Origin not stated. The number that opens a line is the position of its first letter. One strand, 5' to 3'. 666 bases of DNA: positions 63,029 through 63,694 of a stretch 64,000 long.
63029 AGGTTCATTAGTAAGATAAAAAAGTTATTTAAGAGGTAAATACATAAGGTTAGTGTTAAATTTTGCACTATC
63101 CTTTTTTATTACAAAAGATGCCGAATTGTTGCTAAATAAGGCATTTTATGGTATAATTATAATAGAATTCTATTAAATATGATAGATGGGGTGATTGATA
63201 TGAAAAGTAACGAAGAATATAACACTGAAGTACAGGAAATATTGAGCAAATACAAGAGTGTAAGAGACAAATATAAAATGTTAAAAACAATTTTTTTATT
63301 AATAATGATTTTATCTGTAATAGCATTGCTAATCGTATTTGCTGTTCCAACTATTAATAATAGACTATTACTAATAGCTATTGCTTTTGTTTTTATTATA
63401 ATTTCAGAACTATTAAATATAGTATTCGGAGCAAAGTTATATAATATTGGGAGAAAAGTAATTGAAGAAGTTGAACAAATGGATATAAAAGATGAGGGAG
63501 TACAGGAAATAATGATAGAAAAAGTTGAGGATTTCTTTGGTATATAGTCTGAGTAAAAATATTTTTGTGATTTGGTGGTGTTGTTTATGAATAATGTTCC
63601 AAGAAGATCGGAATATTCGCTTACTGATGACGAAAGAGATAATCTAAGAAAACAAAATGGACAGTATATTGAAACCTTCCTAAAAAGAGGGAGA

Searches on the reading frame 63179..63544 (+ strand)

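Call 81: search_protein_families(library=pfam, proteins=[window:63179-63544:+], max_evalue=0.01)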
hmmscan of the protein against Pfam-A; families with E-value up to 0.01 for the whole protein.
window:63179-63544:+ (122 aa): 2 families
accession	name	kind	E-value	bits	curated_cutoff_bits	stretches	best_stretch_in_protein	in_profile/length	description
PF06398.17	Pex24p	-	0.0043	16.6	26.8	1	24-84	131-190/358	Integral peroxisomal membrane peroxin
PF20990.2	DUF2207_C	-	0.0051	17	33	1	17-79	117-185/247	Predicted membrane protein (DUF2207) C-terminal domain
